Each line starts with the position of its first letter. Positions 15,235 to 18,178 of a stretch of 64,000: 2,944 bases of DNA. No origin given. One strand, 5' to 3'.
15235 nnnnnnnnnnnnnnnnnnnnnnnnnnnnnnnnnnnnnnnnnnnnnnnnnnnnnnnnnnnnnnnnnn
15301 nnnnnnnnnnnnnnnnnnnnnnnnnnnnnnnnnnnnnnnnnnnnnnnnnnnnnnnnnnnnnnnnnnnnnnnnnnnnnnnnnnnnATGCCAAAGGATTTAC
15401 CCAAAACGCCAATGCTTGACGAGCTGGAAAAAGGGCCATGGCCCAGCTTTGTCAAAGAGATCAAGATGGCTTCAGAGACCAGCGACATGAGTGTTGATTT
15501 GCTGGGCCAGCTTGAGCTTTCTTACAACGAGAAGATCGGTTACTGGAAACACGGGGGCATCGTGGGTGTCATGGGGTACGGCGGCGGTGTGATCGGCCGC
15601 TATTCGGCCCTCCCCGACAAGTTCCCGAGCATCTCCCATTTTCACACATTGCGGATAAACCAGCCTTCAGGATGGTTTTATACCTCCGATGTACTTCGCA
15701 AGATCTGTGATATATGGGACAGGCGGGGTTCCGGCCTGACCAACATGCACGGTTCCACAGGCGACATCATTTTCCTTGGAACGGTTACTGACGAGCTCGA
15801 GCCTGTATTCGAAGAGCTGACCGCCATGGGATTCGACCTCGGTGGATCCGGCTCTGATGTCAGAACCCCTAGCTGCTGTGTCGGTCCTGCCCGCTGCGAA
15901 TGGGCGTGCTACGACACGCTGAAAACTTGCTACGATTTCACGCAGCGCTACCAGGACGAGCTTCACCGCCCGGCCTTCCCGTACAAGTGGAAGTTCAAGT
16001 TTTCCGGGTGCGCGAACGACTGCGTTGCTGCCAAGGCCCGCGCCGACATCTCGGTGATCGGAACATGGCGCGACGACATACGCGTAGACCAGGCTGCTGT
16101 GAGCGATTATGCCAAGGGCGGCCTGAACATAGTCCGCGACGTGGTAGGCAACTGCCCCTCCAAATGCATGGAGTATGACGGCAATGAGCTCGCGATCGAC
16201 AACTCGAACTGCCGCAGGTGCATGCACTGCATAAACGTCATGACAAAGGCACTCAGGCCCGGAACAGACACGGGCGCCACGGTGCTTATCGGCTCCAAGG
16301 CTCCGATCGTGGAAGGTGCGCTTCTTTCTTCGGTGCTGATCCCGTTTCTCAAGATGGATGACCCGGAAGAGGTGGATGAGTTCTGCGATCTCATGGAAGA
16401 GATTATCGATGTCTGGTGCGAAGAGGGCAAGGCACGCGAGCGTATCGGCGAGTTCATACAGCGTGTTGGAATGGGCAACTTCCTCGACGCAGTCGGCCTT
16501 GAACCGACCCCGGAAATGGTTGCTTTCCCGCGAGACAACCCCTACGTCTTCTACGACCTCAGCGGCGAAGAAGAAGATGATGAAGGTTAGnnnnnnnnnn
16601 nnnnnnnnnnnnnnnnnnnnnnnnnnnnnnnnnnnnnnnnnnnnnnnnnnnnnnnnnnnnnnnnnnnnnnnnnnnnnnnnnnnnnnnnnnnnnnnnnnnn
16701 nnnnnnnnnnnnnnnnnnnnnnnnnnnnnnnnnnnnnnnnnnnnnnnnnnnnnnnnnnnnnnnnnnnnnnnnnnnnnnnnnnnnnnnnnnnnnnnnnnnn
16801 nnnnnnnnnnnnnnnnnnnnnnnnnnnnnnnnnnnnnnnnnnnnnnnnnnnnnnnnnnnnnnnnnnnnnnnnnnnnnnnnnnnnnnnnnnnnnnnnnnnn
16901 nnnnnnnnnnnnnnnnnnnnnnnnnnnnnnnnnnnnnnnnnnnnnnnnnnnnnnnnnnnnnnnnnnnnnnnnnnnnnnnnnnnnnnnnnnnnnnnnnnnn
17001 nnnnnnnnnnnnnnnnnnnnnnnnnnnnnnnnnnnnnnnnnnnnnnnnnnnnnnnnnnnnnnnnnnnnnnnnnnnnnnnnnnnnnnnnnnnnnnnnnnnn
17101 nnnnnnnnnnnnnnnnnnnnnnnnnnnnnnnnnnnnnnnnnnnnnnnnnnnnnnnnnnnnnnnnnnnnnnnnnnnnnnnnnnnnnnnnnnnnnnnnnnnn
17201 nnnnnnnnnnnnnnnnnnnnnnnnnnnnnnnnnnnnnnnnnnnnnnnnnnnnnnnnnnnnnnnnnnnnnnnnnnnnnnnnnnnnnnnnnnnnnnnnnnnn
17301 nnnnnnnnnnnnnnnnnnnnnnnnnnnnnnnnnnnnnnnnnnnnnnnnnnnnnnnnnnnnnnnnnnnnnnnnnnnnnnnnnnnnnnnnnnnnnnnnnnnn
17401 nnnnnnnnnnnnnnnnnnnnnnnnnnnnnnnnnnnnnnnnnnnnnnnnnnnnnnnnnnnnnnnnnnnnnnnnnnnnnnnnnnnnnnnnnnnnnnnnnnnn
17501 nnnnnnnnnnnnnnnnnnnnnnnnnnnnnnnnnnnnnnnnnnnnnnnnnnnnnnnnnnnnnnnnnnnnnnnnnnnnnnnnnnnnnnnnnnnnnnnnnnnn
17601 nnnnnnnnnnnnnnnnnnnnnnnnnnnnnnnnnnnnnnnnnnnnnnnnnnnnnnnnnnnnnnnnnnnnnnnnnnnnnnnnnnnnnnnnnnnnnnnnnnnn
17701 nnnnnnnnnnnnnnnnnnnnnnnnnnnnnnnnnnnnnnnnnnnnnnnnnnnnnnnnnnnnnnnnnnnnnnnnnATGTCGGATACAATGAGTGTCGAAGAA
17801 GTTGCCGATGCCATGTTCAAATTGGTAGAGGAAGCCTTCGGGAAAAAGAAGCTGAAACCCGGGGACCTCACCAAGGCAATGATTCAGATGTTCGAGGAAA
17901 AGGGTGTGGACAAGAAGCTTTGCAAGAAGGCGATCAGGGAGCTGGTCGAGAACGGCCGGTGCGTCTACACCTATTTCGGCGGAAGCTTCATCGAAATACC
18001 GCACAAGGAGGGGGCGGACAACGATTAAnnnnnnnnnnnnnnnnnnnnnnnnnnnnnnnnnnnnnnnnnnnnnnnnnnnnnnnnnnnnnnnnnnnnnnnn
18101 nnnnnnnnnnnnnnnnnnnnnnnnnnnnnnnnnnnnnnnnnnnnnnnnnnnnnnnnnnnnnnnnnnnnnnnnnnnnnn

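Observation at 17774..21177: DsrL-like NAD(P)H oxidoreductase encoded next to a reductive-type dsrABD-N cluster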

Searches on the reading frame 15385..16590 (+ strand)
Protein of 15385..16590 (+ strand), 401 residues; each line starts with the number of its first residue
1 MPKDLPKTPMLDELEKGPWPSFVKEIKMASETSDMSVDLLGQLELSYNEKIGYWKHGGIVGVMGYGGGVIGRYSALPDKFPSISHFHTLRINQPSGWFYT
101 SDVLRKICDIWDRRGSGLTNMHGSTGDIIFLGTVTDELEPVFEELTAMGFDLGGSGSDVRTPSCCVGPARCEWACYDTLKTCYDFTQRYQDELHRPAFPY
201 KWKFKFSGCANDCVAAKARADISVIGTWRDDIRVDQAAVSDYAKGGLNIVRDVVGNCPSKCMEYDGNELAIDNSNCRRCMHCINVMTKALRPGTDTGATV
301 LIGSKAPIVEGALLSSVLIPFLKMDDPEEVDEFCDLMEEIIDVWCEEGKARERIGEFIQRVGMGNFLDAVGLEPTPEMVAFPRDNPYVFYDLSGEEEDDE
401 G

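Call 5: search_protein_families(library=pfam, proteins=[window:15385-16590:+])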
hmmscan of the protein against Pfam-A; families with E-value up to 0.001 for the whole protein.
window:15385-16590:+ (401 aa): 2 families
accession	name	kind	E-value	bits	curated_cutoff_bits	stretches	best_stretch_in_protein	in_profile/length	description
PF01077.27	NIR_SIR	-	7e-38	130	27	1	155-372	1-152/158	Nitrite and sulphite reductase 4Fe-4S domain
PF03460.22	NIR_SIR_ferr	-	3.1e-08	33.7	24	1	85-147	8-68/69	Nitrite/Sulfite reductase ferredoxin-like half domain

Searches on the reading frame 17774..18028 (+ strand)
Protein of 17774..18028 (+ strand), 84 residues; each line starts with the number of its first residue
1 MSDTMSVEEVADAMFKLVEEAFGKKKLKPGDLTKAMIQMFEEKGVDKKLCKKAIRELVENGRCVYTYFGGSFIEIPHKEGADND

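Call 5: search_protein_families(library=pfam, proteins=[window:17774-18028:+])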
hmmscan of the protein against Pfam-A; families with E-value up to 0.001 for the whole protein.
window:17774-18028:+ (84 aa): 0 families

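Call 6: search_protein_families(library=ncbifam, proteins=[window:17774-18028:+], max_evalue=0.01)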
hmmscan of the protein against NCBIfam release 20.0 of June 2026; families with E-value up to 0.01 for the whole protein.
window:17774-18028:+ (84 aa): 1 family
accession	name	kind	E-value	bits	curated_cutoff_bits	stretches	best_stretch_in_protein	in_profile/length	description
NF007741.0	PRK10421.1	equivalog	0.0024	17.3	311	1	7-79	5-77/262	transcriptional regulator LldR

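Call 40: search_solved_structures(query=window:17774-18028:+, max_evalue=10, show_alignments=2)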
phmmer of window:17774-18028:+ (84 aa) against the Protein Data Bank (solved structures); distinct sequences matched with E-value up to 10: 8.
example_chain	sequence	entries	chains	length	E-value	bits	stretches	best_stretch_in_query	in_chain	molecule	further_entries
6eaz_A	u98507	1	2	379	0.36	14.8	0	23-68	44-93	Calcium uptake protein 2, mitochondrial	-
6sbs_A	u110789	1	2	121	0.77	13.8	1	8-64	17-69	Regulatory protein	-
8j5k_Q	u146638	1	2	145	1.2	13.2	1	2-36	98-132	PsbQ'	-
7vd5_Q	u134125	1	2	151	1.3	13.1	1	2-36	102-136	Extrinsic protein in photosystem II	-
6j3y_Q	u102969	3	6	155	1.3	13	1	2-36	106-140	Extrinsic protein in photosystem II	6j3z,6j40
4egy_A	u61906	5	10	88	1.5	12.9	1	24-73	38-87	Arabinose metabolism transcriptional repressor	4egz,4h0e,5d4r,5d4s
3h0l_B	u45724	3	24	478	4.6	11.3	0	26-62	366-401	Aspartyl/glutamyl-tRNA(Asn/Gln) amidotransferase subunit B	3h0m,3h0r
9hnh_A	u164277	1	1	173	6.1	10.9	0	15-59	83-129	Chains: A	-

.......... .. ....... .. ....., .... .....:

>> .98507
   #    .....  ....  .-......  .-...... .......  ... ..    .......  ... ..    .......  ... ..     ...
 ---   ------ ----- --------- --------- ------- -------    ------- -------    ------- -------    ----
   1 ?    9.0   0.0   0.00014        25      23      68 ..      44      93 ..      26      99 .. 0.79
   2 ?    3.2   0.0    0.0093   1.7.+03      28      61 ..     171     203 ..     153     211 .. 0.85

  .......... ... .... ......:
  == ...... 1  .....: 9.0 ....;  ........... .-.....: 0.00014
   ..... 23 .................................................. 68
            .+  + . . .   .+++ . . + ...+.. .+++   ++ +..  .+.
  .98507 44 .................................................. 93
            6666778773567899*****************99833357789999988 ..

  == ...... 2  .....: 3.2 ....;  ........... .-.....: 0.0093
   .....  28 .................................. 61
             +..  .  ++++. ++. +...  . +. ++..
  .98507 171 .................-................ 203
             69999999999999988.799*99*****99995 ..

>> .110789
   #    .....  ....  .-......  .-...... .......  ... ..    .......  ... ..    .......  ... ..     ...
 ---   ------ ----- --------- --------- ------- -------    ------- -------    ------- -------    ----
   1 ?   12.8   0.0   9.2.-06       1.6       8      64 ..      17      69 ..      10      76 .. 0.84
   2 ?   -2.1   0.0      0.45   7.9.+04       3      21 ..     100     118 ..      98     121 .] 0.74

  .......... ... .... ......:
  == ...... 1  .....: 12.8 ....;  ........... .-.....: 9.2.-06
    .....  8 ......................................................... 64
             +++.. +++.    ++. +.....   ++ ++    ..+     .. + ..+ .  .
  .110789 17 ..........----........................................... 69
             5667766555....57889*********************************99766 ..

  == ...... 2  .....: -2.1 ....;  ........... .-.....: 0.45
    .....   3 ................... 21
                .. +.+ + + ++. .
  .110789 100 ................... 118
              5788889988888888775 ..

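Call 41: search_protein_families(library=pfam, proteins=[window:17774-18028:+], max_evalue=10)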
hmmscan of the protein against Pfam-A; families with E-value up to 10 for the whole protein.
window:17774-18028:+ (84 aa): 1 family
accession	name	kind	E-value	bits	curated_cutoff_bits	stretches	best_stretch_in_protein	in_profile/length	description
PF07106.19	TBPIP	-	0.0028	18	22.8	1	37-70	23-55/62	TBPIP/Hop2 winged helix domain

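Call 44: search_solved_structures(query=A2, max_evalue=10, show_alignments=2)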
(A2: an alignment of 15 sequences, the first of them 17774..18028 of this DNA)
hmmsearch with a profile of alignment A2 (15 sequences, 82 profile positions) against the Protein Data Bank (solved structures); distinct sequences matched with E-value up to 10: 5.
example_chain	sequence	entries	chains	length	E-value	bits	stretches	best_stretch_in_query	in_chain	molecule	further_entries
3oqc_A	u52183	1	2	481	0.029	18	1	38-75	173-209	Ufm1-specific protease 2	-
1d8v_A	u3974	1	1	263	0.95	13.1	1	17-59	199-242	ANTI-HIV AND ANTI-TUMOR PROTEIN MAP30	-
1cf5_A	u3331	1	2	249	1.3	12.7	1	17-58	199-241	PROTEIN (BETA-MOMORCHARIN)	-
6k5v_A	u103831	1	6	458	1.5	12.5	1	32-67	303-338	Citrate synthase 4, mitochondrial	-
7bqq_A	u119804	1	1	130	4.2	11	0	5-45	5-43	Gogy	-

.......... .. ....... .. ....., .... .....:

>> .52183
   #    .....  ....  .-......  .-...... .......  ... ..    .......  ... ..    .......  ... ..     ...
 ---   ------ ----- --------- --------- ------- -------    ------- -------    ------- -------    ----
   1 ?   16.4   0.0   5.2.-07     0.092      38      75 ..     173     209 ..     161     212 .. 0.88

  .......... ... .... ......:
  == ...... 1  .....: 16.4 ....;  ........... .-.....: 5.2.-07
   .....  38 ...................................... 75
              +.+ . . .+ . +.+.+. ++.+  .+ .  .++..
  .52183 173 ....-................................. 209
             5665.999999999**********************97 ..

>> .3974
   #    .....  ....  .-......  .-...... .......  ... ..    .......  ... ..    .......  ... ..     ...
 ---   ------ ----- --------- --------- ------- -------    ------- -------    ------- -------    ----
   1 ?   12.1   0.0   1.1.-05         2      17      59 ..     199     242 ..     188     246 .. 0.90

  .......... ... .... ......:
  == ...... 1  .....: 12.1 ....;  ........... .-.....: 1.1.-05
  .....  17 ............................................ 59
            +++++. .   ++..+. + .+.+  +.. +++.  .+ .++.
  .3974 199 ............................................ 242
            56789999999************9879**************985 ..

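Call 48: find_homologous_proteins(query=window:17774-18028:+, max_evalue=0.001)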
Query window:17774-18028:+ (84 aa): 3217 proteins with E <= 0.001 among 3217 candidates; the best 120 are listed.
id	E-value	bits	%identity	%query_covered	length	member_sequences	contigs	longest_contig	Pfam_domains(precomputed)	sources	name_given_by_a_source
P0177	1.2e-45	171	100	95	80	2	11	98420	-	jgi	-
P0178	1.8e-38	148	82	100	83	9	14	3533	-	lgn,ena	-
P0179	3.7e-37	144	80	96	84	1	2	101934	-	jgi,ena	jgi:hypothetical protein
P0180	6.3e-37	143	82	99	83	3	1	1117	-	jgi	jgi:hypothetical protein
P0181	1.5e-36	142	79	96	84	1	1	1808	-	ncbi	-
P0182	1.9e-36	141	81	100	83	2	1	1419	-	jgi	jgi:3-oxoacyl-[acyl-carrier-protein] synthase III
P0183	9.5e-36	139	75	100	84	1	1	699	-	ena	-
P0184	3.2e-35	138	79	100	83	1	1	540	-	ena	-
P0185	3.5e-35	137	75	100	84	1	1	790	-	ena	-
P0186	4.6e-35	137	78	99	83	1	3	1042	-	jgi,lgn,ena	-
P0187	6.0e-35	137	81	99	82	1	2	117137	-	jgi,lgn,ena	-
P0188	6.3e-35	137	80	99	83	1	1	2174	-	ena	-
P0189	7.0e-35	136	78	99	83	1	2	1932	-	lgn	-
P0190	8.7e-35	136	76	94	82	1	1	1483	-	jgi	jgi:hypothetical protein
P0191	1.0e-34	136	80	95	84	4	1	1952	-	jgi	jgi:hypothetical protein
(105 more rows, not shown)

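Call 55: predict_structure(alignment_id=A3)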
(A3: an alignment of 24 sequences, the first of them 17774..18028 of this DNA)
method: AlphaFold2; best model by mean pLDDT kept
length: 84 residues; sequences in the alignment: 24
mean_pLDDT: 87.6   pTM: 0.77
mean pLDDT of the five models: 87.6, 86.5, 86.2, 79.4, 73.9
residues with pLDDT >= 90: 58; 70-90: 17; 50-70: 5; < 50: 4
segments of 3 or more residues with pLDDT < 50: 82-84
pLDDT, mean of each block of 10 residues (from residue 1): 83 95 90 96 95 95 85 80 44
secondary structure, 60 per line:
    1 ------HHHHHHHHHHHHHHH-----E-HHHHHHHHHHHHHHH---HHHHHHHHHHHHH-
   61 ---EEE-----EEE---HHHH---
elements in order: H7-21 H29-43 H47-59 E64-66 E72-74 H78-81

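Call 57: fold_search(model_id=the predicted structure, library=pdb)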
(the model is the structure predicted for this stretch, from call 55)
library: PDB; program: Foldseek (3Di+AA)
matches with E <= 10: 1302; with E <= 0.001: 0
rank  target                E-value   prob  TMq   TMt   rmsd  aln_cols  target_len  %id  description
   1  9ire_A                2.4e-02  1.00  0.65  0.38   2.2        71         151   14  CRYSTAL STRUCTURE OF Bacillus cereus FERRIC UPTAKE REGULATOR (released 2025-07-23)
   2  2qww_F                2.6e-02  0.98  0.50  0.33   6.0        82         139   15  Crystal structure of multiple antibiotic-resistance repressor (MarR) (YP_013417.1) from Listeria monocytogenes 4b F236 (released 2007-08-21)
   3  1qgp_MODEL_1_A        2.7e-02  1.00  0.60  0.65   3.6        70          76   17  NMR STRUCTURE OF THE Z-ALPHA DOMAIN OF ADAR1, 15 STRUCTURES (released 1999-10-19)
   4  3lmm_B                2.7e-02  1.00  0.55  0.10   3.6        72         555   18  Crystal Structure of the DIP2311 protein from Corynebacterium diphtheriae, Northeast Structural Genomics Consortium Ta (released 2010-02-16)
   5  2qww_D                2.7e-02  0.97  0.49  0.32   6.2        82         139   15  Crystal structure of multiple antibiotic-resistance repressor (MarR) (YP_013417.1) from Listeria monocytogenes 4b F236 (released 2007-08-21)
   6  7dvu                  3.1e-02  0.99  0.55  0.35   4.8        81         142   14  Crystal structure of heme sensor protein PefR in complex with heme and cyanide (released 2021-09-29)
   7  2qww_B                3.1e-02  0.97  0.50  0.32   6.1        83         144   14  Crystal structure of multiple antibiotic-resistance repressor (MarR) (YP_013417.1) from Listeria monocytogenes 4b F236 (released 2007-08-21)
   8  3cta                  3.5e-02  1.00  0.59  0.29   3.2        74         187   19  Crystal structure of riboflavin kinase from Thermoplasma acidophilum (released 2008-04-29)
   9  2qww_E                3.8e-02  0.97  0.51  0.32   6.1        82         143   15  Crystal structure of multiple antibiotic-resistance repressor (MarR) (YP_013417.1) from Listeria monocytogenes 4b F236 (released 2007-08-21)
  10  4ets_B                4.0e-02  1.00  0.61  0.37   2.9        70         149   16  Crystal structure of Campylobacter jejuni ferric uptake regulator (released 2012-06-20)
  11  4rgu_A                4.0e-02  0.80  0.43  0.29   6.8        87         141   15  Crystal Structure of Putative MarR Family Transcriptional Regulator HcaR from Acinetobacter sp. ADP complexed with fer (released 2015-03-04)
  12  2qww_C                4.6e-02  0.96  0.50  0.33   6.0        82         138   15  Crystal structure of multiple antibiotic-resistance repressor (MarR) (YP_013417.1) from Listeria monocytogenes 4b F236 (released 2007-08-21)
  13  2qww_H                4.6e-02  0.96  0.51  0.32   5.8        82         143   15  Crystal structure of multiple antibiotic-resistance repressor (MarR) (YP_013417.1) from Listeria monocytogenes 4b F236 (released 2007-08-21)
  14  3s2w_A                4.6e-02  0.85  0.43  0.28   5.9        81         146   12  The crystal structure of a MarR transcriptional regulator from Methanosarcina mazei Go1 (released 2011-06-22)
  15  3e6m_E                4.9e-02  0.99  0.52  0.32   4.8        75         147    9  The crystal structure of a MarR family transcriptional regulator from Silicibacter pomeroyi DSS. (released 2008-09-02)
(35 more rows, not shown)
